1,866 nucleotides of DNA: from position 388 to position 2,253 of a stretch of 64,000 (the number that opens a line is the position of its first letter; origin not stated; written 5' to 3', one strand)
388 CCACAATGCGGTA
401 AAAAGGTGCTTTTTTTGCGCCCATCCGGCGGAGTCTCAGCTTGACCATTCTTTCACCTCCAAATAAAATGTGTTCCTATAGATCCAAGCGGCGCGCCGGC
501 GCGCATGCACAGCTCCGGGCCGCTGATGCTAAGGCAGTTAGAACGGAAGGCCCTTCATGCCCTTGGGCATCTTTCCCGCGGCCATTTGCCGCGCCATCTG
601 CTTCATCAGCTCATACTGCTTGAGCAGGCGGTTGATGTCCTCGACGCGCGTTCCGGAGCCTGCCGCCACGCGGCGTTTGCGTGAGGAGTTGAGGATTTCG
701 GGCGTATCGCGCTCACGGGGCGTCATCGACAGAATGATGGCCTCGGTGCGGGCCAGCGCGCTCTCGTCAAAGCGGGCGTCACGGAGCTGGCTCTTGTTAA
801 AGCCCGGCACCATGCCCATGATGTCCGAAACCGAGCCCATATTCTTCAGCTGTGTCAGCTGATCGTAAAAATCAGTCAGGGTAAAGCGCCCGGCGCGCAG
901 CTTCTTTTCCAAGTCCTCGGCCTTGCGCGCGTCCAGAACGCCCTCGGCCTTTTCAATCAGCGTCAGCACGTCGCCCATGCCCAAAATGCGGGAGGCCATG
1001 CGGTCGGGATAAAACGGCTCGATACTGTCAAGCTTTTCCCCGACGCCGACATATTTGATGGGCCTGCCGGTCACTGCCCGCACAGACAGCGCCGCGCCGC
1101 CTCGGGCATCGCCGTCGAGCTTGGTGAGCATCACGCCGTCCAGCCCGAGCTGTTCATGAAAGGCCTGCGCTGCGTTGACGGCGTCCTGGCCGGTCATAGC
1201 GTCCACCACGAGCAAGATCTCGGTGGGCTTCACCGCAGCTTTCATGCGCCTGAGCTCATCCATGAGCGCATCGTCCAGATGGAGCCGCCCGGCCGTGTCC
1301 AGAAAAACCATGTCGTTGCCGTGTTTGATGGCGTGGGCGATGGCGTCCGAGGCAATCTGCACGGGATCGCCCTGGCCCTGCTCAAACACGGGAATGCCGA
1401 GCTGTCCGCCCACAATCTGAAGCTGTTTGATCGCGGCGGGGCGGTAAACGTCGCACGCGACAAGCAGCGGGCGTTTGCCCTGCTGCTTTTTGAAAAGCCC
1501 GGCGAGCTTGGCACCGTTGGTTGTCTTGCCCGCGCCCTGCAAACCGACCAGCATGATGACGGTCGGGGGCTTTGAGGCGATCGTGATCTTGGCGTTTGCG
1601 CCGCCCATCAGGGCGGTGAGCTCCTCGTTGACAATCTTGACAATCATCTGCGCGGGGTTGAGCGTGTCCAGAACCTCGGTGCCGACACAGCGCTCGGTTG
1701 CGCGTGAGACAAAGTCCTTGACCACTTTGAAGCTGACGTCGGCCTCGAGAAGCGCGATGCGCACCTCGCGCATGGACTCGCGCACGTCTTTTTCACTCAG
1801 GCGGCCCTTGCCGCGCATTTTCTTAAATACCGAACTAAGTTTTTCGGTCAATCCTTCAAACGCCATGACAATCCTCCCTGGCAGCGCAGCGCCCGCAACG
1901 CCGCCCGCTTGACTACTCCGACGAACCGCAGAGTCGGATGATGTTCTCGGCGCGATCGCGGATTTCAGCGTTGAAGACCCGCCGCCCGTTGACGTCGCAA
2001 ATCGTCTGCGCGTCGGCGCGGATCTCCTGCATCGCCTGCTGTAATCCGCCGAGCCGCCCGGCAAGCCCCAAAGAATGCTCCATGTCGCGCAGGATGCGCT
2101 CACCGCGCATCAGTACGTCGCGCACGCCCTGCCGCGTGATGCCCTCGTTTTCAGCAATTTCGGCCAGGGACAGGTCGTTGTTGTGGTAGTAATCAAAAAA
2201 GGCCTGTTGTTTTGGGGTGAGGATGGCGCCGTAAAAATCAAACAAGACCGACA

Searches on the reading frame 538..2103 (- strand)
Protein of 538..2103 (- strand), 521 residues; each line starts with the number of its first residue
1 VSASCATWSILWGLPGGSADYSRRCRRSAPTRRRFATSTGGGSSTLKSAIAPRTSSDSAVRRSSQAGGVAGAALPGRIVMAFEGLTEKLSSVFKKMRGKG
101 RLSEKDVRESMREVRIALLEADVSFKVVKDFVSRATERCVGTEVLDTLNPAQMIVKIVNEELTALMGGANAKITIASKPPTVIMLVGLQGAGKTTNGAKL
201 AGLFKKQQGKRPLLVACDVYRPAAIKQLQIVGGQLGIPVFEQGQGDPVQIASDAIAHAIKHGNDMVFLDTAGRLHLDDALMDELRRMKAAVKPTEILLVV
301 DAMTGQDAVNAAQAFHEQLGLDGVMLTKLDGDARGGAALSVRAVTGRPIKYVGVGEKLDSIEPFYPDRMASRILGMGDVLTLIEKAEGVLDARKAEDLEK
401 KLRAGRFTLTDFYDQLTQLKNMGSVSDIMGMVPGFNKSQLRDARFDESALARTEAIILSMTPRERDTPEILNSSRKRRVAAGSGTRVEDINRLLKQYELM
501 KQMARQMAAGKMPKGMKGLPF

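Call 23: search_protein_families(library=pfam, proteins=[window:538-2103:-], max_evalue=0.001)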
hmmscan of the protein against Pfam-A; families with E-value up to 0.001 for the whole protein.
window:538-2103:- (521 aa): 4 families
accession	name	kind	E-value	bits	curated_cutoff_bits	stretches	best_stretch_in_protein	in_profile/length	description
PF00448.28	SRP54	-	1.5e-74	250.3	22.7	1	180-375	1-196/196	SRP54-type protein, GTPase domain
PF02978.25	SRP_SPB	-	8.4e-34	116.3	27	1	406-503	1-90/91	Signal peptide binding domain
PF02881.24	SRP54_N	-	6.2e-21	74.8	22.4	1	85-162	1-75/75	SRP54-type protein, helical bundle domain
PF13401.12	AAA_22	-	0.00062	20.5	27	0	180-299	5-121/130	AAA domain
